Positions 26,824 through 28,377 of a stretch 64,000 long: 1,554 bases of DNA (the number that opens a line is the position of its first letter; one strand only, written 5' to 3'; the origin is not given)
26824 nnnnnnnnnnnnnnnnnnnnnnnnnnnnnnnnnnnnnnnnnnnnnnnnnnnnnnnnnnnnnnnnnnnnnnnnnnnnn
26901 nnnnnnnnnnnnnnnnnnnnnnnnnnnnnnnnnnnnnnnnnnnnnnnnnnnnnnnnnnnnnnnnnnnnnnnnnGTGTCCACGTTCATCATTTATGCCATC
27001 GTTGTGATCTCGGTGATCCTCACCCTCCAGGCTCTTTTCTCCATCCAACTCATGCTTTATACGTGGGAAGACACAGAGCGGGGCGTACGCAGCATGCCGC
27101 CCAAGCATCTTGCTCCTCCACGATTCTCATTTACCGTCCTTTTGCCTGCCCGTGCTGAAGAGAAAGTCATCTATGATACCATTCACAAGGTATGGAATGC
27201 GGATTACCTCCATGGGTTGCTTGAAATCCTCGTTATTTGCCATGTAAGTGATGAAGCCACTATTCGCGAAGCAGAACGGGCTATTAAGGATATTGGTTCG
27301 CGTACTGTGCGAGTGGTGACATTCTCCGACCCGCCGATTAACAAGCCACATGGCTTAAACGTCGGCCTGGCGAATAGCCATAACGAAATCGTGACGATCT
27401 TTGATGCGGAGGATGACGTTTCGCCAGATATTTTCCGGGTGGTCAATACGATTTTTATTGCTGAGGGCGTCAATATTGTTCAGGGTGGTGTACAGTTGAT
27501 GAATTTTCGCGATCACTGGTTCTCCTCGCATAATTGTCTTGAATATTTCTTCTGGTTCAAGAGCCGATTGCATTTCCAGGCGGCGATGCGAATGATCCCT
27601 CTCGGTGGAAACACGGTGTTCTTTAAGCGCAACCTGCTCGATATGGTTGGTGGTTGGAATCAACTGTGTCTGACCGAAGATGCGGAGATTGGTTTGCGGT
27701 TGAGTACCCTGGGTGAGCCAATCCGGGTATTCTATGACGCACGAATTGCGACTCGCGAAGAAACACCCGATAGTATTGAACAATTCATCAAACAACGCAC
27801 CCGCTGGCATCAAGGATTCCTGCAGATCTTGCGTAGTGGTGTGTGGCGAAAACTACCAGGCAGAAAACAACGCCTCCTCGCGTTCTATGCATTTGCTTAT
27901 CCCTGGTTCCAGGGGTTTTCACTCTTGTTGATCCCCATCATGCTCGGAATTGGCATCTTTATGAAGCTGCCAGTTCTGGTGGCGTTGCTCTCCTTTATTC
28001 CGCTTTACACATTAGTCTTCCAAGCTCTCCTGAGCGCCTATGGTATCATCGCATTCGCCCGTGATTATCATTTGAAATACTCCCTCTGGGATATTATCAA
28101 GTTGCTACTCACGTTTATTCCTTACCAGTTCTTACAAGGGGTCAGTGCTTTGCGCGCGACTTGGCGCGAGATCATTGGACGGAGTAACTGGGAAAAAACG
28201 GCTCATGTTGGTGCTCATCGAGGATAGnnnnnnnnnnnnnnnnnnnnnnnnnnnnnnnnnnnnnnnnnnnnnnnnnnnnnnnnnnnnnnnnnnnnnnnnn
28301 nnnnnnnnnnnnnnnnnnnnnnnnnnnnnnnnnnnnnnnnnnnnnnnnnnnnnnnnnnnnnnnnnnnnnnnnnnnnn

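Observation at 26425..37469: AT-richer 11-kb glycan island: processive GT2 synthase, GT-C/polyprenyl-P-sugar synthase pair and three glycosidase-like proteins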

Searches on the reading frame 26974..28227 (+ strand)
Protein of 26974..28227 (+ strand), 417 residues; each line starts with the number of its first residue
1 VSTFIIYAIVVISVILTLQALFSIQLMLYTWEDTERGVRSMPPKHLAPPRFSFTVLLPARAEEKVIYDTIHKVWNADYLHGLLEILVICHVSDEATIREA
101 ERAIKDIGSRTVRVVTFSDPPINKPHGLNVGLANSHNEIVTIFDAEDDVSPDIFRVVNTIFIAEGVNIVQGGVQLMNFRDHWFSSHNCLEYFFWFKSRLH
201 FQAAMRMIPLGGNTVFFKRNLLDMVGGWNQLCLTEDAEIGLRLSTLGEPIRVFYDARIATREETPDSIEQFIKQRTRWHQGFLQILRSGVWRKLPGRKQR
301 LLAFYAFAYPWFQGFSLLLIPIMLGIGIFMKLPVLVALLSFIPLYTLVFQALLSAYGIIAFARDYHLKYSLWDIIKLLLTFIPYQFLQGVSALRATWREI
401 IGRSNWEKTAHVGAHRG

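Call 5: search_protein_families(library=pfam, proteins=[window:26974-28227:+], max_evalue=0.01)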
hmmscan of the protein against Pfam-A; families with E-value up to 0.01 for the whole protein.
window:26974-28227:+ (417 aa): 5 families
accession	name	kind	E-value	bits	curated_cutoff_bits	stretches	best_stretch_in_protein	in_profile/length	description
PF13641.12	Glyco_tranf_2_3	-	1.5e-37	130.2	27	1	50-280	2-229/230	Glycosyltransferase like family 2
PF13632.12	Glyco_trans_2_3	-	3.7e-25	89.3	27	1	139-330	1-198/198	Glycosyl transferase family group 2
PF00535.33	Glycos_transf_2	-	1.2e-05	25.7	23.3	1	54-206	1-149/168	Glycosyl transferase family 2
PF13506.12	Glyco_transf_21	-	0.00017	21.5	21.7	1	128-279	22-173/174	Glycosyl transferase family 21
PF03142.21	Chitin_synth_2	-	0.0045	16.1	27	0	130-200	195-266/527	Chitin synthase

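Call 6: search_protein_families(library=ncbifam, proteins=[window:26974-28227:+], max_evalue=0.01)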
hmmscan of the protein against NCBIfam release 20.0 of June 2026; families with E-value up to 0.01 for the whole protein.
window:26974-28227:+ (417 aa): 14 families
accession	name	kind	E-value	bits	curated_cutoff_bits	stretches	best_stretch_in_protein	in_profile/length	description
NF053846.1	glyco_with_XrtP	equivalog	1.4e-20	73.5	520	1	13-409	3-435/440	XrtP-associated glycosyltransferase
TIGR03937.1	PgaC_IcaA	equivalog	1.2e-15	57.4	422.3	1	15-329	11-320/407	poly-beta-1,6-N-acetyl-D-glucosamine synthase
NF041865.1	EpsU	equivalog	8.1e-14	51.4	700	1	37-289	25-272/394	exopolysaccharide biosynthesis GT2 family glycosyltransferase EpsU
NF011307.0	PRK14716.1-5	equivalog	1.3e-12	47.4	431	1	51-411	62-447/464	glycosyl transferase family protein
TIGR03030.1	CelA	equivalog_domain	4.9e-11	41.4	699.1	1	213-349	310-445/714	UDP-forming cellulose synthase catalytic subunit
NF011305.0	PRK14716.1-3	equivalog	6.2e-10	38.8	409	1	49-298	51-334/486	glycosyl transferase family protein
TIGR04283.1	glyco_like_mftF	equivalog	2.3e-08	33.9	182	1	54-251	2-177/221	TIGR04283 family arsenosugar biosynthesis glycosyltransferase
TIGR03965.1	mycofact_glyco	equivalog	1.7e-07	30.5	280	1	50-279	73-297/467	mycofactocin biosynthesis glycosyltransferase MftF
TIGR03472.1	HpnI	equivalog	3.2e-07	29.5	310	1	12-288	4-278/373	bacteriohopanetetrol glucosamine biosynthesis glycosyltransferase HpnI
NF008558.0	PRK11498.1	equivalog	1.4e-06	26.6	992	1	212-288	433-507/872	UDP-forming cellulose synthase catalytic subunit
NF012033.0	PRK15489.1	equivalog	0.00021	19.6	537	1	8-247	26-280/703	glycosyl transferase family protein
NF041875.1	EPS_EpsD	equivalog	0.0011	18.5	370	1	210-276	156-221/325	exopolysaccharide biosynthesis glycosyltransferase EpsD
TIGR03469.1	HpnB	hypoth_equivalog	0.0037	16.3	379.25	1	52-117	45-110/386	hopene-associated glycosyltransferase HpnB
NF010496.0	PRK13915.1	equivalog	0.0049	16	262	1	52-171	32-153/307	glucosyl-3-phosphoglycerate synthase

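Call 7: find_related_loci(query=window:26974-28227:+, collection=genome_contigs, flank=10000)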
Query window:26974-28227:+ (417 aa) in genome_contigs; peptide patterns used: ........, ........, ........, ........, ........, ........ (x = any residue, [..] = any of these).
72 stretches matched a pattern; 61 encode a relative of the query (tblastn E <= 1e-3); 61 distinct loci.
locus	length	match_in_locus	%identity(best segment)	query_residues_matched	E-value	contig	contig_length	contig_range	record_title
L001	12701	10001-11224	59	9-416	2e-164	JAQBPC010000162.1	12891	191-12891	MAG: Chloroflexota bacterium isolate RYN_337 scaffold_466214, whole genome shotgun sequence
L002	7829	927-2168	57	3-416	6e-162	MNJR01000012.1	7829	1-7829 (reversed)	MAG: Acidobacteria bacterium 13_1_20CM_3_53_8 13_1_20cm_3_scaffold_32273, whole genome shotgun sequence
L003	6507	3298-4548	58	2-416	1e-156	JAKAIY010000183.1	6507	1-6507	MAG: Chloroflexi bacterium isolate WY3.bin53 NODE_23731_length_6507_cov_1.552508, whole genome shotgun sequence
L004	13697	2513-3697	57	22-416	1e-153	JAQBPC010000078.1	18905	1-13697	MAG: Chloroflexota bacterium isolate RYN_337 scaffold_562570, whole genome shotgun sequence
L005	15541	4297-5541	51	5-416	1e-138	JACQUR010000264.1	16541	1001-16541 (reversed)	MAG: Chloroflexi bacterium isolate NC_groundwater_1442_Ag_S-0.65um_69_44 S_p65_S5_coassembly_k141_2382587, whole genome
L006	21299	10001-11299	52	1-417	3e-138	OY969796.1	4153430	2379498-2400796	MAG: uncultured Chloroflexia bacterium isolate MFD01872.bin.1.103 genome assembly, chromosome: 1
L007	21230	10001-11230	52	10-416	3e-136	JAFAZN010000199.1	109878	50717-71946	MAG: Chloroflexota bacterium isolate CP_BM_RX_R9_6 BM_RX_R9_k147_2084947, whole genome shotgun sequence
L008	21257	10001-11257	48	1-416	3e-135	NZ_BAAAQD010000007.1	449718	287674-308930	Dactylosporangium maewongense strain JCM 15933 sequence007, whole genome shotgun sequence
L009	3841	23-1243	50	10-417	5e-139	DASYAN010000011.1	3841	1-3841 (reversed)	MAG TPA_asm: Ktedonobacteraceae bacterium isolate SMAG_U4882 k141_4619803, whole genome shotgun sequence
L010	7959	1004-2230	54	8-413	3e-135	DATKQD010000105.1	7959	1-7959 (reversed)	MAG TPA_asm: Chloroflexota bacterium isolate SMAG_U13993 k141_1294330, whole genome shotgun sequence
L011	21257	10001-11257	48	1-416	1e-134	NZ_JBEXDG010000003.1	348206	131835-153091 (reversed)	Dactylosporangium sp. NPDC005555 NPDC005555_21_G2.ctg-0003, whole genome shotgun sequence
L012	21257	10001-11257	48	1-416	2e-134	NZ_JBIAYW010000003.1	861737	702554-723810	Dactylosporangium sp. NPDC000521 NPDC000521_6_G3.ctg-0003, whole genome shotgun sequence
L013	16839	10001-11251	50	3-416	2e-134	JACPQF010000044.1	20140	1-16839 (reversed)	MAG: Chloroflexi bacterium isolate NC_groundwater_646_Ag_B-0.1um_60_58 B_1_S1_Biohub_coassembly_k141_1020003, whole geno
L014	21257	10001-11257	48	1-416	6e-134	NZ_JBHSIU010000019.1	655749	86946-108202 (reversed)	Dactylosporangium cerinum strain CGMCC 4.7152 platanus_K_default_19, whole genome shotgun sequence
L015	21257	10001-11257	48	1-416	2e-133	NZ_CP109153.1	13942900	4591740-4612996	Dactylosporangium sp. NBC_01737 chromosome, complete genome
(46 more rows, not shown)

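Call 11: search_solved_structures(query=window:26974-28227:+, max_evalue=0.01)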
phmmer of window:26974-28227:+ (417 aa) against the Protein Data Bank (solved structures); distinct sequences matched with E-value up to 0.01: 5.
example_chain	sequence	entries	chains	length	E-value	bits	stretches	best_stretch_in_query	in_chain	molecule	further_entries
5ej1_A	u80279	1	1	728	7.8e-08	35.2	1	211-348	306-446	Putative cellulose synthase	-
4hg6_A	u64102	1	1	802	1.2e-07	34.6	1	212-348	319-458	Cellulose Synthase Subunit A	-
4p00_A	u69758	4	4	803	1.2e-07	34.6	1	212-348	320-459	Cellulose Synthase A subunit | Cellulose Synthase subunit A | Putative cellulose synthase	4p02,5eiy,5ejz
6yv7_A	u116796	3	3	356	2.6e-05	26.9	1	15-248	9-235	Glycosyl transferase, family 2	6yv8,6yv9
6yv7_B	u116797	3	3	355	2.9e-05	26.7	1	20-248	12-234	Glycosyl transferase, family 2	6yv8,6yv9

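Call 15: find_encoding_contigs(protein=window:26974-28227:+, flank=10000, max_places=4)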
Protein window:26974-28227:+ (417 aa): no gene with exactly this product is on record in the collection.

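Call 44: find_homologous_proteins(query=window:26974-28227:+)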
Query window:26974-28227:+ (417 aa): 4632 proteins with E <= 0.001 among 8000 candidates; the best 120 are listed.
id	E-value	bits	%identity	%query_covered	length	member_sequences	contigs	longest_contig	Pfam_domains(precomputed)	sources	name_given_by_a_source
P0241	7.5e-244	828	99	87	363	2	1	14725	PF13632.13,PF13506.14,PF13641.13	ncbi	-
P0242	2.2e-201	688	71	100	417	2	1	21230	PF13632.13,PF13506.14,PF13641.13,PF00535.33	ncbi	-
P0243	3.4e-180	618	65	96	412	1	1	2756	PF13632.13,PF13641.13,PF00535.33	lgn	-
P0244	3.8e-179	614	64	98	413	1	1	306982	PF13632.13,PF13506.14,PF13641.13,PF00535.33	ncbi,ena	-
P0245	7.6e-171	587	62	95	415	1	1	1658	PF13632.13,PF13506.14,PF13641.13,PF00535.33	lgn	-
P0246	1.0e-170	587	61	98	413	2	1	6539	PF13632.13,PF13506.14,PF13641.13,PF00535.33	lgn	-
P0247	1.5e-168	579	60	100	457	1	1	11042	PF13632.13,PF13506.14,PF13641.13,PF00535.33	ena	-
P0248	6.5e-168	577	63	95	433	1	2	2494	PF13632.13,PF13506.14,PF13641.13,PF00535.33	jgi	-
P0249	1.7e-167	576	62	95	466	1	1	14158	PF13632.13,PF13506.14,PF13641.13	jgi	-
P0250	4.5e-167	575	61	100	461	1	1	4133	PF13632.13,PF13506.14,PF13641.13,PF00535.33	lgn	-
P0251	5.0e-167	575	62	99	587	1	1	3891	PF13632.13,PF13506.14,PF13641.13,PF04138.21,PF00535.33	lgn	-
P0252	5.1e-167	574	62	95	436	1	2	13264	PF13632.13,PF13641.13,PF00535.33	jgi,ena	jgi:cellulose synthase/poly-beta-1,6-N-acetylglucosamine synthase-like glycosyltransferase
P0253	2.0e-166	573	62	95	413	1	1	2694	PF13632.13,PF13506.14,PF13641.13,PF00535.33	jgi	jgi:cellulose synthase/poly-beta-1,6-N-acetylglucosamine synthase-like glycosyltransferase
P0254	2.4e-166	572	62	98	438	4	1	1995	PF13632.13,PF13506.14,PF13641.13,PF00535.33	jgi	jgi:glycosyltransferase XagB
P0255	3.6e-166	572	62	98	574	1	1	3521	PF13632.13,PF13506.14,PF13641.13,PF13185.13,PF01590.33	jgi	jgi:cellulose synthase/poly-beta-1,6-N-acetylglucosamine synthase-like glycosyltransferase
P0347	9.4e-157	541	60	96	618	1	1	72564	PF13632.13,PF13506.14,PF13641.13,PF04138.21,PF00535.33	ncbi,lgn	-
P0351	1.6e-156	540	58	98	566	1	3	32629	PF13632.13,PF13506.14,PF13641.13,PF13185.13,PF01590.33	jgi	-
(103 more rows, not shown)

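Call 50: find_encoding_contigs(protein=P0347, flank=8000, max_places=1)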
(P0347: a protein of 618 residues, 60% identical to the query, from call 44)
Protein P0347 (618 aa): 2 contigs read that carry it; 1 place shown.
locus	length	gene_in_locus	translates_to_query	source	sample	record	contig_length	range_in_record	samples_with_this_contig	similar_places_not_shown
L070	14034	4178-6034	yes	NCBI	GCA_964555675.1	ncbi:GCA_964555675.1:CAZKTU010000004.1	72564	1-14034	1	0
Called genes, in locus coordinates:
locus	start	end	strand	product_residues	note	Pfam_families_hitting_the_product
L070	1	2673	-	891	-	?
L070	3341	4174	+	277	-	PF00535:Glycos_transf_2, PF13641:Glyco_tranf_2_3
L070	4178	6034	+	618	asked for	PF04138:GtrA_DPMS_TM, PF13506:Glyco_transf_21, PF00535:Glycos_transf_2, PF13641:Glyco_tranf_2_3, PF13632:Glyco_trans_2_3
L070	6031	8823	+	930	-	PF01270:Glyco_hydro_8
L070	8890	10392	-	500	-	PF00370:FGGY_N, PF02782:FGGY_C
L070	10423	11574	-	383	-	PF01261:AP_endonuc_2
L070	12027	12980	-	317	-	PF00072:Response_reg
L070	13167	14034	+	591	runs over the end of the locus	PF00289:Biotin_carb_N, PF02222:ATP-grasp, PF02786:CPSase_L_D2, PF07478:Dala_Dala_lig_C (weak), PF25919:BSH_CusB (faint), PF02785:Biotin_carb_C, PF00364:Biotin_lipoyl, PF25917:BSH_RND (weak), +1 more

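Call 51: find_encoding_contigs(protein=P0351, flank=8000, max_places=1)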
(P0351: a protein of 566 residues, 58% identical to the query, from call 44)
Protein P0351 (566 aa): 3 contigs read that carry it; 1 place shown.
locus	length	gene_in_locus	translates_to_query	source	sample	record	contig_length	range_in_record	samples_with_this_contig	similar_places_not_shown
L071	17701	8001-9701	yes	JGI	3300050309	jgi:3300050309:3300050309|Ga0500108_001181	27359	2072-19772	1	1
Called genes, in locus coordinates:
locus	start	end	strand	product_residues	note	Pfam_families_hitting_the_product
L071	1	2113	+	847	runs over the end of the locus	PF22612:GH113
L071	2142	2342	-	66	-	-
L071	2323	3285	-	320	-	PF13808:DDE_Tnp_1_assoc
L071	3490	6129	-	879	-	PF00150:Cellulase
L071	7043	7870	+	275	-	PF00535:Glycos_transf_2, PF13641:Glyco_tranf_2_3 (weak)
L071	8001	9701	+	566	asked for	PF13506:Glyco_transf_21, PF13641:Glyco_tranf_2_3, PF13632:Glyco_trans_2_3, PF01590:GAF, PF13185:GAF_2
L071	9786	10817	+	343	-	PF13641:Glyco_tranf_2_3, PF00535:Glycos_transf_2, PF10111:Glyco_tranf_2_2 (weak)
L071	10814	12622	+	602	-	PF02366:PMT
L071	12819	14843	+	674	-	PF13231:PMT_2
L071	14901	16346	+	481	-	PF13439:Glyco_transf_4, PF13579:Glyco_trans_4_4, PF20706:GT4-conflict, PF00534:Glycos_transf_1, PF13692:Glyco_trans_1_4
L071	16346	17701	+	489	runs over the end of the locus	PF01943:Polysacc_synt, PF13440:Polysacc_synt_3 (weak)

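Call 56: find_encoding_contigs(protein=P0242, flank=10000, max_places=1)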
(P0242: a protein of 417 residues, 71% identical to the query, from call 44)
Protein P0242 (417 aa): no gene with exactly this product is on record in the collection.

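Call 58: find_encoding_contigs(protein=P0244, flank=10000, max_places=1)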
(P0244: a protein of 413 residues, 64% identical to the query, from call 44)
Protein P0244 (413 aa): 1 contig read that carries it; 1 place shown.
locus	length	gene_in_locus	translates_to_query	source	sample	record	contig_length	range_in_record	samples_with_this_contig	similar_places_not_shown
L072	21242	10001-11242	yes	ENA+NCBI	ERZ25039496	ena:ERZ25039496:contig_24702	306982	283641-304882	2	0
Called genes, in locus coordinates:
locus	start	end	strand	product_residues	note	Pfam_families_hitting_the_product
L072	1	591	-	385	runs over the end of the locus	PF13671:AAA_33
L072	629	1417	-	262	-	PF09414:RNA_ligase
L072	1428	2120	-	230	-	PF01209:Ubie_methyltran (weak), PF13489:Methyltransf_23, PF13847:Methyltransf_31, PF08241:Methyltransf_11, PF08242:Methyltransf_12, PF13649:Methyltransf_25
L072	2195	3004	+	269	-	PF22599:SecDF_P1_head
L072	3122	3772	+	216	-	-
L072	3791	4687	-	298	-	PF04185:Phosphoesterase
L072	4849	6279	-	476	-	PF00756:Esterase (weak), PF02129:Peptidase_S15 (faint), PF20434:BD-FAE, PF00561:Abhydrolase_1 (weak), PF12146:Hydrolase_4 (faint), PF00326:Peptidase_S9, PF01738:DLH (weak)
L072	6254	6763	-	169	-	-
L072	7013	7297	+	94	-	-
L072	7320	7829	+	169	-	-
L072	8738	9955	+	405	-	PF00535:Glycos_transf_2, PF04138:GtrA_DPMS_TM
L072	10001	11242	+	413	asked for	PF13506:Glyco_transf_21 (weak), PF00535:Glycos_transf_2, PF13641:Glyco_tranf_2_3, PF13632:Glyco_trans_2_3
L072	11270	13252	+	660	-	PF02366:PMT (weak), PF13231:PMT_2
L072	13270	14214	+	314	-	PF00150:Cellulase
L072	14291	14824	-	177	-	PF00139:Lectin_legB, PF18483:Lectin_L-type_dom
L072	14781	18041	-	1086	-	PF00139:Lectin_legB, PF18483:Lectin_L-type_dom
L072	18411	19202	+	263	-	-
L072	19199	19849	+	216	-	-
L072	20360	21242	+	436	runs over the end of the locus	PF13546:DDE_5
